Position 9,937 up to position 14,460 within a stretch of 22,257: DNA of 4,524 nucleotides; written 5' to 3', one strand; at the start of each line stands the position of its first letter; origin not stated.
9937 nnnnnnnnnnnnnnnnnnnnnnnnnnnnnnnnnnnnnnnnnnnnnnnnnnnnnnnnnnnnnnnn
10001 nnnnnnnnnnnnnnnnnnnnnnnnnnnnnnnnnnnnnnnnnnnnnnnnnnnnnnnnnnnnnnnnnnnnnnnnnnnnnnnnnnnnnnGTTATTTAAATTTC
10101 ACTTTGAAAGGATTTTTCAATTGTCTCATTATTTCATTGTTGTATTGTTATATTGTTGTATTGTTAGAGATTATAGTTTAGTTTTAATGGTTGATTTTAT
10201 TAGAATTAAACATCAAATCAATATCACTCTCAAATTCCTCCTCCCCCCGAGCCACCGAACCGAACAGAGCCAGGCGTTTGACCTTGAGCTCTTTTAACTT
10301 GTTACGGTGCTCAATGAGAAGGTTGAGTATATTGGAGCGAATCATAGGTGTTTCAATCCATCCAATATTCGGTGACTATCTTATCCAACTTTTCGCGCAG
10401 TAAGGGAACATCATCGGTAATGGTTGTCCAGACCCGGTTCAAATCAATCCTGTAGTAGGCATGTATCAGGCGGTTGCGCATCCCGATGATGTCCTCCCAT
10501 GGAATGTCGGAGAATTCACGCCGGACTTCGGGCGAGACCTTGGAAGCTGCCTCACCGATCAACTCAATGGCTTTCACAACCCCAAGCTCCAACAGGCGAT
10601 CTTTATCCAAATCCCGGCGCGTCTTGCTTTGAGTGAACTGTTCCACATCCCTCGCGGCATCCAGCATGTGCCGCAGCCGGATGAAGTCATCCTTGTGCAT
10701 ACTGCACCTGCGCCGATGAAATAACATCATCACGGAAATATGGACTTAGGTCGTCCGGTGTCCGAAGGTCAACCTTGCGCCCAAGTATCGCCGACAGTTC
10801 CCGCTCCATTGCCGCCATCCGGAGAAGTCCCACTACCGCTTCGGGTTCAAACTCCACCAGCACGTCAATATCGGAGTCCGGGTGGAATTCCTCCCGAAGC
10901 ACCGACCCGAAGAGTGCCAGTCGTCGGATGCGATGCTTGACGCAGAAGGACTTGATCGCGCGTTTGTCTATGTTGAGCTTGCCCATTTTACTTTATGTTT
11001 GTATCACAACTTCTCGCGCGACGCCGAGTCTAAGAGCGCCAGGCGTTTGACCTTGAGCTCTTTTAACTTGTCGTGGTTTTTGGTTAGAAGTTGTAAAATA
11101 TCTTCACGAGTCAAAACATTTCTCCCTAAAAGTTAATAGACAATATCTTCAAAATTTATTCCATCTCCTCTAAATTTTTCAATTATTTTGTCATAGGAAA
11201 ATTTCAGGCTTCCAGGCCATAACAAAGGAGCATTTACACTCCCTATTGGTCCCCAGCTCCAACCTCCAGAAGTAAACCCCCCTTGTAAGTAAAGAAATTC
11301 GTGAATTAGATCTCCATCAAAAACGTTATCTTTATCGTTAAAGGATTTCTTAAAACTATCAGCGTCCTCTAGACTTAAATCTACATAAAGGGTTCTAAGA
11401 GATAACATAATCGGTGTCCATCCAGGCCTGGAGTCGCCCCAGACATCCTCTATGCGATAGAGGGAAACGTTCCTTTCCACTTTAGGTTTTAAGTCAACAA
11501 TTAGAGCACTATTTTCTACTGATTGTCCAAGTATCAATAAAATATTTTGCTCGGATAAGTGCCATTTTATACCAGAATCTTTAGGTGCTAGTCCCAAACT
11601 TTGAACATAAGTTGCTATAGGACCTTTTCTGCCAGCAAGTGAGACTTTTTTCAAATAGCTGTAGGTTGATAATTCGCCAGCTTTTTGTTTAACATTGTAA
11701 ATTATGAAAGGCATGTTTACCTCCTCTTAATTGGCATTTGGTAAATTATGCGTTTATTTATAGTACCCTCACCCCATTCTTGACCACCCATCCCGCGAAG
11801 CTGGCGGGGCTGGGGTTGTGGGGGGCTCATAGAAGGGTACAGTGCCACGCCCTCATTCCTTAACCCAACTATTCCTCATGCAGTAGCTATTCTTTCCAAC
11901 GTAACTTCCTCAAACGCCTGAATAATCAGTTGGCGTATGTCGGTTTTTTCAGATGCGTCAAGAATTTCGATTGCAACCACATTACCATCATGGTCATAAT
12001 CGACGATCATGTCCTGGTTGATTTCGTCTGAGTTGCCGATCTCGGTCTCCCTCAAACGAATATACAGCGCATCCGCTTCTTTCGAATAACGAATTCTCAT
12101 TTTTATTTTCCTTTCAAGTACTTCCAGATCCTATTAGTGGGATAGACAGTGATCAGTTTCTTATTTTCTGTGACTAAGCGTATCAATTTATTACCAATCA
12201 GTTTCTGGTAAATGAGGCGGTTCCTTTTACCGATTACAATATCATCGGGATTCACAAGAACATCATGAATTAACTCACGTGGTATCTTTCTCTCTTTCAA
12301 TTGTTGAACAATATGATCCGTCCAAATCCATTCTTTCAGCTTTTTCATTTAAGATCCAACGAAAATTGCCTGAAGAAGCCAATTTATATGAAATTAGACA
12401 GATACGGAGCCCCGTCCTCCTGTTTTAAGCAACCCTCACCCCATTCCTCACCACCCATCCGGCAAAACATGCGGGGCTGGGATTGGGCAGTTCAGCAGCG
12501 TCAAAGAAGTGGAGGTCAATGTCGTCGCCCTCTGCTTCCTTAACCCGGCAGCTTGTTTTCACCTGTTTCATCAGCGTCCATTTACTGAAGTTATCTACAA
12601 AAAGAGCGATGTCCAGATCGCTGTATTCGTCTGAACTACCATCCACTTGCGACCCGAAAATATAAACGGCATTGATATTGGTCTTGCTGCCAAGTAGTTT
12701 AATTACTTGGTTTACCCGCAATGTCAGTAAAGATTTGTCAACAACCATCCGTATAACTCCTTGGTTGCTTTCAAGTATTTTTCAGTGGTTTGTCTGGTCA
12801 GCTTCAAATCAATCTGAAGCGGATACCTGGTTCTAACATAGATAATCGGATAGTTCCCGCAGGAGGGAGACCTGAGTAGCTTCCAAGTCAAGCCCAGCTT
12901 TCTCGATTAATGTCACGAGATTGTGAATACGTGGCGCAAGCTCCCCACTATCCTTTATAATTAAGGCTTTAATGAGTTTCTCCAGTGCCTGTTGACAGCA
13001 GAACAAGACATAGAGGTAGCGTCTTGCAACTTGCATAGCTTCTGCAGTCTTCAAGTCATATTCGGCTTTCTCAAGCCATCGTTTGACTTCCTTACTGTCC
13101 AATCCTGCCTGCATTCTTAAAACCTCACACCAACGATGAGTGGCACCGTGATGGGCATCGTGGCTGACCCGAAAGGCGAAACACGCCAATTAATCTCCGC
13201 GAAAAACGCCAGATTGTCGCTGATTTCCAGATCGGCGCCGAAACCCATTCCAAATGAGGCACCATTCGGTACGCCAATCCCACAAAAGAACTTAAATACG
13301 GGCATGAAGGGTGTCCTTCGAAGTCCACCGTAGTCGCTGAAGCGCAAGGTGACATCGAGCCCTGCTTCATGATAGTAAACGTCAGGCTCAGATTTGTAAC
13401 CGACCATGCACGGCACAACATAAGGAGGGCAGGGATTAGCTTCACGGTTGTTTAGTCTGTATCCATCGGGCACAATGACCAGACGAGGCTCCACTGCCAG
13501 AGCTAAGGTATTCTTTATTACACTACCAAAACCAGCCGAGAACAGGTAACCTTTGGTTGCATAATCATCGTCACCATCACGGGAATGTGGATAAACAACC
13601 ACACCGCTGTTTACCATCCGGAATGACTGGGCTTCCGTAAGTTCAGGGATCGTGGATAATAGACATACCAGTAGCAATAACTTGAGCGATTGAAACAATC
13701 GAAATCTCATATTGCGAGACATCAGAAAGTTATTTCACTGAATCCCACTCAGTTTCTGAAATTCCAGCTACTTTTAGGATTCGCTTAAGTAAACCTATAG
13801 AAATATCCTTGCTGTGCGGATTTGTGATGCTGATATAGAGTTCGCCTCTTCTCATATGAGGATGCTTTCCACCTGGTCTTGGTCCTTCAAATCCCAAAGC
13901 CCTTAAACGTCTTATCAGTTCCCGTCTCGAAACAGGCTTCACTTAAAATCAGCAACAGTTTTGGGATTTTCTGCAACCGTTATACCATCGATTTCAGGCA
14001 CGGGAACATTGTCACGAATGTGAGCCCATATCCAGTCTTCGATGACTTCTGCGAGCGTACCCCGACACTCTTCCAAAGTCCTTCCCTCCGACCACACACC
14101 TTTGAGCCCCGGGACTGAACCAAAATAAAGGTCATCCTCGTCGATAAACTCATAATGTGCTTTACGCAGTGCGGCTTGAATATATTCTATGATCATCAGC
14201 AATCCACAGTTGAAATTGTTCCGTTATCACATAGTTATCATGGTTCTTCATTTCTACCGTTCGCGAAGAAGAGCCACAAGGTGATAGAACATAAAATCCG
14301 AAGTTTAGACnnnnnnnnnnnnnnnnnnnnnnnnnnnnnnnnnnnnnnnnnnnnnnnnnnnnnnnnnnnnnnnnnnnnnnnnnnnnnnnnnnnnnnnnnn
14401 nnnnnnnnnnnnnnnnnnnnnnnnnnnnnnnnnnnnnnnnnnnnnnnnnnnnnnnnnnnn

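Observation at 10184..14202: Dense same-strand array of four toxin-antitoxin modules plus remnants and orphan genes. It resembles a cassette array or toxin-antitoxin island.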

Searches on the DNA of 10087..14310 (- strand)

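Call 51: search_dna_similar(query=window:10087-14310:-, collection=plasmids, mode=distant, max_rows=10)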
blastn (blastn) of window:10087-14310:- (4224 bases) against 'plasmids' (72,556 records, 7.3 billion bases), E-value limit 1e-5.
No match.

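Call 52: search_dna_similar(query=window:10087-14310:-, collection=phages, mode=distant, max_rows=10)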
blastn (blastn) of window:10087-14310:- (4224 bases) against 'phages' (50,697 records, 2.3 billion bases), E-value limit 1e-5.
No match.

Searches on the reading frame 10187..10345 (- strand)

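Call 8: search_protein_families(library=pfam, max_evalue=0.05, proteins=[window:10187-10345:-])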
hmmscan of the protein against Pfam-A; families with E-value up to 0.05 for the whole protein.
window:10187-10345:- (53 aa): 3 families
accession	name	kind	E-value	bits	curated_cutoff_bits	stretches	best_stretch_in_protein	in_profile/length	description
PF01909.29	NTP_transf_2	-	5.6e-08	33.5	21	1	11-49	2-41/93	Nucleotidyltransferase domain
PF18765.7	Polbeta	-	3.2e-06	27.6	26.9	1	18-46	8-37/93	Polymerase beta, Nucleotidyltransferase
PF22600.2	MTPAP-like_central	-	0.028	14.9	27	1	21-50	41-67/139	Poly(A) RNA polymerase, mitochondrial-like, central palm domain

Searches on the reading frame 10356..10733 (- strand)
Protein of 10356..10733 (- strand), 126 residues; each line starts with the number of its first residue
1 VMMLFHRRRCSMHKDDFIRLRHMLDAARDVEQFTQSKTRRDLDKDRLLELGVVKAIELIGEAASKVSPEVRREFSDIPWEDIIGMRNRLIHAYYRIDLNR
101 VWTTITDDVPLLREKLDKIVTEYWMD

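Call 8: search_protein_families(library=pfam, max_evalue=0.05, proteins=[window:10356-10733:-])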
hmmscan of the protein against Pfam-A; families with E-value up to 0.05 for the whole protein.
window:10356-10733:- (126 aa): 1 family
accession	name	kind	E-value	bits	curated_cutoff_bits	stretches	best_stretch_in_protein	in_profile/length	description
PF01934.22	HepT-like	-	1.4e-25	89.8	23.5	1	23-119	1-120/120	Ribonuclease HepT-like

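Call 28: search_protein_families(library=ncbifam, max_evalue=0.01, proteins=[window:10356-10733:-])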
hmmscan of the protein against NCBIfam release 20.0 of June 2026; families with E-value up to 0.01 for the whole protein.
window:10356-10733:- (126 aa): 1 family
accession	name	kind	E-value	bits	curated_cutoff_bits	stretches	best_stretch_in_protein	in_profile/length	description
NF047751.1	HepT_toxin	equivalog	1.4e-08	34.6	60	1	79-112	84-117/120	type VII toxin-antitoxin system HepT family RNase toxin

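Call 29: search_protein_families(library=padloc, max_evalue=0.01, proteins=[window:10356-10733:-])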
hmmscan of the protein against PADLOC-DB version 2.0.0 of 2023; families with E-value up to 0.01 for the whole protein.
window:10356-10733:- (126 aa): 0 families

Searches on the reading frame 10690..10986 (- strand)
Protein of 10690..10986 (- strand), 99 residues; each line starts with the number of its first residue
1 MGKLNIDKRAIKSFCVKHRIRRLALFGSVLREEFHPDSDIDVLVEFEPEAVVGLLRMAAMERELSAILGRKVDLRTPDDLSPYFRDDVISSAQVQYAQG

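Call 8: search_protein_families(library=pfam, max_evalue=0.05, proteins=[window:10690-10986:-])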
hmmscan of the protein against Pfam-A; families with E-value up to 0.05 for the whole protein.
window:10690-10986:- (99 aa): 3 families
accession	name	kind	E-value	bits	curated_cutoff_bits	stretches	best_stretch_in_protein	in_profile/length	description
PF01909.29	NTP_transf_2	-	1.5e-16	60.9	21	1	9-93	3-91/93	Nucleotidyltransferase domain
PF18765.7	Polbeta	-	1.6e-12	47.8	26.9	1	11-94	3-86/93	Polymerase beta, Nucleotidyltransferase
PF22600.2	MTPAP-like_central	-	0.046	14.2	27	1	22-51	41-70/139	Poly(A) RNA polymerase, mitochondrial-like, central palm domain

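Call 28: search_protein_families(library=ncbifam, max_evalue=0.01, proteins=[window:10690-10986:-])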
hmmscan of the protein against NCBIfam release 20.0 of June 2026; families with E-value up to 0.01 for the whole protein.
window:10690-10986:- (99 aa): 3 families
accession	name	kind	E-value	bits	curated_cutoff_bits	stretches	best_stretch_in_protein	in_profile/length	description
NF047752.1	MntA_antitoxin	equivalog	4.9e-13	48.9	60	1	19-97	6-82/106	type VII toxin-antitoxin system MntA family adenylyltransferase antitoxin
NF051895.1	anti_phage_HalB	equivalog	0.00085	19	190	1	23-44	2-23/211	anti-phage Hailong system nucleotidyltransferase HalB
NF010309.0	PRK13746.1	subfamily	0.0091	15.3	193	1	17-47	25-55/263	aminoglycoside adenylyltransferase family protein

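Call 29: search_protein_families(library=padloc, max_evalue=0.01, proteins=[window:10690-10986:-])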
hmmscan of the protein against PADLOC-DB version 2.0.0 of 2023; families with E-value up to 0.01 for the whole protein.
window:10690-10986:- (99 aa): 9 families
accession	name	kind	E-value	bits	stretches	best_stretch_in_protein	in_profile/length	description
PDLC04902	PDC-S09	-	3e-27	92.8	1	5-96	6-95/97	-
PDLC04904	PDC-S09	-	3.4e-24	83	1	5-93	10-96/104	-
PDLC04905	PDC-S09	-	5.7e-23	79.2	1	3-97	4-100/101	-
PDLC04906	PDC-S09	-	4.7e-19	66.6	1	8-93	12-96/98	-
PDLC04903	PDC-S09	-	9.8e-08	30.3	1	17-47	23-53/108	-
PDLC04907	PDC-S09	-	2.9e-05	22.1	1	15-49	22-56/114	-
PDLC04368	PDC-M05A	-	0.00025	18.9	1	16-55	103-145/201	-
PDLC04369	PDC-M05A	-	0.0018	16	1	20-47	103-130/201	-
PDLC03734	oMTase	-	0.0078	13.2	1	3-48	32-77/444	orphan methyltransferase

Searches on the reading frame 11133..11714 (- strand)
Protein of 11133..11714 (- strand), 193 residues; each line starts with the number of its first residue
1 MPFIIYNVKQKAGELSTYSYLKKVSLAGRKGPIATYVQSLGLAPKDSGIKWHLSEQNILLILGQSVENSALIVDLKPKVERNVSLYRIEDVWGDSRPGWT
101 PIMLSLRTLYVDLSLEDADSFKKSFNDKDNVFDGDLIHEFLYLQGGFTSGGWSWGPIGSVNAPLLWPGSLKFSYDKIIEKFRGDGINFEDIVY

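Call 8: search_protein_families(library=pfam, max_evalue=0.05, proteins=[window:11136-11714:-])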
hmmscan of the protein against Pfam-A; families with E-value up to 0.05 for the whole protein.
window:11136-11714:- (193 aa): 0 families

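Call 16: find_encoding_contigs(protein=window:11133-11714:-, flank=10000, max_places=10)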
Protein window:11133-11714:- (193 aa): 1 contig read that carries it; 1 place shown.
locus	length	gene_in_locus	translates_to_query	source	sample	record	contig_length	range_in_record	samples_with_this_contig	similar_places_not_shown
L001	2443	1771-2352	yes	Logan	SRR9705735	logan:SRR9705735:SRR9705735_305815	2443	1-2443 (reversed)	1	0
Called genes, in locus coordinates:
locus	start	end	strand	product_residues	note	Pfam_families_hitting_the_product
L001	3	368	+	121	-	?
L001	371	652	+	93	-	PF05168:HEPN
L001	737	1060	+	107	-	PF01909:NTP_transf_2, PF18765:Polbeta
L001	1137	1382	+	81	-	PF14076:DUF4258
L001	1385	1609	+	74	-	PF10049:DUF2283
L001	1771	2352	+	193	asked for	-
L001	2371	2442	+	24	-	?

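Call 28: search_protein_families(library=ncbifam, max_evalue=0.01, proteins=[window:11136-11714:-])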
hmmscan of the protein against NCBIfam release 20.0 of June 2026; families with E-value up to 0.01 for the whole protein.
window:11136-11714:- (193 aa): 0 families

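Call 29: search_protein_families(library=padloc, max_evalue=0.01, proteins=[window:11136-11714:-])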
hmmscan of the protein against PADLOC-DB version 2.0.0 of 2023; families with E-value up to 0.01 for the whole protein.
window:11136-11714:- (193 aa): 0 families

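Call 43: find_homologous_proteins(query=window:11136-11714:-, max_evalue=0.001)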
Query window:11136-11714:- (193 aa): 2 proteins with E <= 0.001 among 108 candidates.
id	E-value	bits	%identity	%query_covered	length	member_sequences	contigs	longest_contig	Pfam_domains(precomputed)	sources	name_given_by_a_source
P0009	1.6e-125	434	100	100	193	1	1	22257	-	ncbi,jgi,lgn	-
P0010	3.6e-32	129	40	89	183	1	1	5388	-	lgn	-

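Call 44: find_encoding_contigs(protein=P0010, flank=5000, max_places=3)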
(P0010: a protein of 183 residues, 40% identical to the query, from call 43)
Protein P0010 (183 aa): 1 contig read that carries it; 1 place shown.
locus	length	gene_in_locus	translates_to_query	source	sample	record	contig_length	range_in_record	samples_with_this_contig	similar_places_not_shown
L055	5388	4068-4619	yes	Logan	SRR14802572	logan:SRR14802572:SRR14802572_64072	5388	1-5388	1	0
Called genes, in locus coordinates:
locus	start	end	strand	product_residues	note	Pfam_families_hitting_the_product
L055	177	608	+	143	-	-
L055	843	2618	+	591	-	PF01435:Peptidase_M48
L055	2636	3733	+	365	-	-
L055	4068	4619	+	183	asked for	-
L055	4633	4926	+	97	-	PF12872:OST-HTH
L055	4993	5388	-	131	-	?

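Call 53: predict_structure(protein=window:11136-11714:-)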
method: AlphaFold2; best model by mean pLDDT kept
length: 193 residues; sequences in the alignment: 1
mean_pLDDT: 33.6   pTM: 0.21
mean pLDDT of the five models: 33.6, 32.0, 31.6, 30.5, 29.2
residues with pLDDT >= 90: 0; 70-90: 0; 50-70: 0; < 50: 193
segments of 3 or more residues with pLDDT < 50: 1-193
pLDDT, mean of each block of 10 residues (from residue 1): 39 34 40 44 38 36 31 32 28 29 26 32 38 33 29 26 25 38 41 30
secondary structure, 60 per line:
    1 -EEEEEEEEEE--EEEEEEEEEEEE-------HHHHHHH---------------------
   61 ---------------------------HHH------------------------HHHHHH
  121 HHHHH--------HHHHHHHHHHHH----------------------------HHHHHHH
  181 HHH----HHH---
elements in order: E2-11 E14-25 H33-39 H115-125 H134-145 H174-183

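Call 67: search_protein_representatives(protein=window:11136-11714:-)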
Query: 193 residues. Proteins with E-value up to 0.001 (for the whole library): 369; up to 1e-10: 177; up to 1e-30: 22. The best 150 are listed.
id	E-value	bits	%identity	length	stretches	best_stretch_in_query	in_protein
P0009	4.9e-126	434.0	100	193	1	1-193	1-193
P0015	2.1e-39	151.2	45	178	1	17-192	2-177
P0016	8.7e-39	149.2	45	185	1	1-176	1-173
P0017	3.0e-38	147.4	41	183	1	1-173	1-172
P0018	5.1e-38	146.6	47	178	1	1-182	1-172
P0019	1.7e-37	145.0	44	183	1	1-175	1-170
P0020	9.3e-36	139.3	39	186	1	1-176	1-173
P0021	1.7e-34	135.2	45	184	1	1-178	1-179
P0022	2.0e-34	134.9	45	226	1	23-177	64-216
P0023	4.3e-34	133.8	45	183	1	1-178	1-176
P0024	7.4e-34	133.1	42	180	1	1-173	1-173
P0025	9.1e-34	132.8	40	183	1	1-174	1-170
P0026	4.0e-33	130.7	42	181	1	1-177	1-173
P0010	1.2e-32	129.2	40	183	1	1-177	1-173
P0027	3.0e-32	127.8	47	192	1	10-177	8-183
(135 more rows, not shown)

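Call 90: search_protein_families(library=phrogs, max_evalue=0.01, proteins=[window:11136-11714:-])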
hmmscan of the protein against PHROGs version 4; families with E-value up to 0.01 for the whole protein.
window:11136-11714:- (193 aa): 0 families

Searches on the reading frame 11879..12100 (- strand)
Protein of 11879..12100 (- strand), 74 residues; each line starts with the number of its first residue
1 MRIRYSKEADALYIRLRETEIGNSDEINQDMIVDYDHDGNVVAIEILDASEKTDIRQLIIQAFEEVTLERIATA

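Call 8: search_protein_families(library=pfam, max_evalue=0.05, proteins=[window:11879-12100:-])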
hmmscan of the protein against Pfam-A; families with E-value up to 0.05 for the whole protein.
window:11879-12100:- (74 aa): 2 families
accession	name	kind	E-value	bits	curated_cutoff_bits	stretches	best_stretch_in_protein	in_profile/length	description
PF10049.14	DUF2283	-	6.4e-18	65.1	23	1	2-50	1-49/49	Protein of unknown function (DUF2283)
PF20452.3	Calmod_bind_C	-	0.018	15.7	24.2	1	36-65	26-55/62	Calmodulin binding protein C-terminal domain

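Call 28: search_protein_families(library=ncbifam, max_evalue=0.01, proteins=[window:11879-12100:-])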
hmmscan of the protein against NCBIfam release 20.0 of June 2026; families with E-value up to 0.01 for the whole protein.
window:11879-12100:- (74 aa): 0 families

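Call 29: search_protein_families(library=padloc, max_evalue=0.01, proteins=[window:11879-12100:-])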
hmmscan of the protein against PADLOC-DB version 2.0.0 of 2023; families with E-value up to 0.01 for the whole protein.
window:11879-12100:- (74 aa): 0 families

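Call 90: search_protein_families(library=phrogs, max_evalue=0.01, proteins=[window:11879-12100:-])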
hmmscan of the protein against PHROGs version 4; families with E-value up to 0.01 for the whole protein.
window:11879-12100:- (74 aa): 2 families
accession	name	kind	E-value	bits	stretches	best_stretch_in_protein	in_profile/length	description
phrog_36767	-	unknown function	8.2e-05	23.6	1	2-53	13-66/95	-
phrog_17755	-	unknown function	0.0045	17.9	1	32-47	36-51/52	-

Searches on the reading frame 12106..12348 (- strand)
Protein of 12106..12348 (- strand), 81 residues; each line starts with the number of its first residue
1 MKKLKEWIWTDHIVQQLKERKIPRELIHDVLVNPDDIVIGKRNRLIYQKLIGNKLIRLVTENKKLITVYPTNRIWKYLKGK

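Call 8: search_protein_families(library=pfam, max_evalue=0.05, proteins=[window:12106-12348:-])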
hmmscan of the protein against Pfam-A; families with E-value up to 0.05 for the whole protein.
window:12106-12348:- (81 aa): 2 families
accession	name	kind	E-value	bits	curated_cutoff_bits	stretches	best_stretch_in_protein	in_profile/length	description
PF14076.12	DUF4258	-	1.9e-07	31.7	25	1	9-69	1-70/71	Domain of unknown function (DUF4258)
PF18812.6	PBECR3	-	0.01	16.2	30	1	17-61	44-93/115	phage-Barnase-EndoU-ColicinE5/D-RelE like nuclease3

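Call 28: search_protein_families(library=ncbifam, max_evalue=0.01, proteins=[window:12106-12348:-])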
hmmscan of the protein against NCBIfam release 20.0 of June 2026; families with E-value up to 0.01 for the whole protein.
window:12106-12348:- (81 aa): 0 families

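Call 29: search_protein_families(library=padloc, max_evalue=0.01, proteins=[window:12106-12348:-])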
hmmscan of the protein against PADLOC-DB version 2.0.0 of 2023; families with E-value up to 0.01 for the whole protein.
window:12106-12348:- (81 aa): 0 families

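Call 55: find_homologous_proteins(query=window:12106-12348:-, max_evalue=0.00001)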
Query window:12106-12348:- (81 aa): 4 proteins with E <= 0.00001 among 4 candidates.
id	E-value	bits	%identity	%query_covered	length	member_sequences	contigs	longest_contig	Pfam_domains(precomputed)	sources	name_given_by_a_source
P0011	1.6e-45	170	100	100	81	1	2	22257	PF14076.13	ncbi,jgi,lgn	-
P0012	1.4e-41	158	91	100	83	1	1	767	PF14076.13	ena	-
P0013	1.0e-37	145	83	100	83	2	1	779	PF14076.13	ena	-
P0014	7.8e-23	98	75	74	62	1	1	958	-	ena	-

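Call 56: find_encoding_contigs(protein=P0012, flank=3000, max_places=3)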
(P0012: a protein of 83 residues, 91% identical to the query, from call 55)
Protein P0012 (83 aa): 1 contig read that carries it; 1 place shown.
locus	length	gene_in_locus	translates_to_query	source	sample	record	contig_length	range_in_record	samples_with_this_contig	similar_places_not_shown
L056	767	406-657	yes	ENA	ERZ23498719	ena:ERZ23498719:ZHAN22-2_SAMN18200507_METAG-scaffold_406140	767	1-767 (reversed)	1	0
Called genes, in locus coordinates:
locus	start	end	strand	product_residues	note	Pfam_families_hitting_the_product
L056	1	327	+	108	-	?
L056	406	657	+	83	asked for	PF14076:DUF4258 (weak)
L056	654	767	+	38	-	?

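Call 57: find_encoding_contigs(protein=P0013, flank=3000, max_places=3)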
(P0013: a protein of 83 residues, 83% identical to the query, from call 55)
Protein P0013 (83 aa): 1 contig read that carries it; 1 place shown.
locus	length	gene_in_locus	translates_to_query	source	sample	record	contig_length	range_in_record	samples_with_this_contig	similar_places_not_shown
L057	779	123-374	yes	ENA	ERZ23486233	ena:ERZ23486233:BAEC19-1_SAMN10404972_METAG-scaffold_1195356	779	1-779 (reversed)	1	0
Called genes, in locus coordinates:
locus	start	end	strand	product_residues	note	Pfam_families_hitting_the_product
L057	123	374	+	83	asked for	PF14076:DUF4258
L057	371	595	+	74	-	PF10049:DUF2283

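Call 58: find_encoding_contigs(protein=P0014, flank=3000, max_places=3)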
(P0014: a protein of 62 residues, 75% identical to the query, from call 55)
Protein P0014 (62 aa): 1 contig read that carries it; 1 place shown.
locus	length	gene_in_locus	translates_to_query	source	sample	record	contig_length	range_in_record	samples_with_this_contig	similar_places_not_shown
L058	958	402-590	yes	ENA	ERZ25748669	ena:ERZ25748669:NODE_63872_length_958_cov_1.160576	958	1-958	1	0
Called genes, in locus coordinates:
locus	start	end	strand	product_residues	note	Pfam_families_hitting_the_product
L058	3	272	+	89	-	?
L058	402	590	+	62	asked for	-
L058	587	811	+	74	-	PF10049:DUF2283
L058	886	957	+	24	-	?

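Call 90: search_protein_families(library=phrogs, max_evalue=0.01, proteins=[window:12106-12348:-])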
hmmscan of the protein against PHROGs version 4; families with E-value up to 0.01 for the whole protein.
window:12106-12348:- (81 aa): 0 families
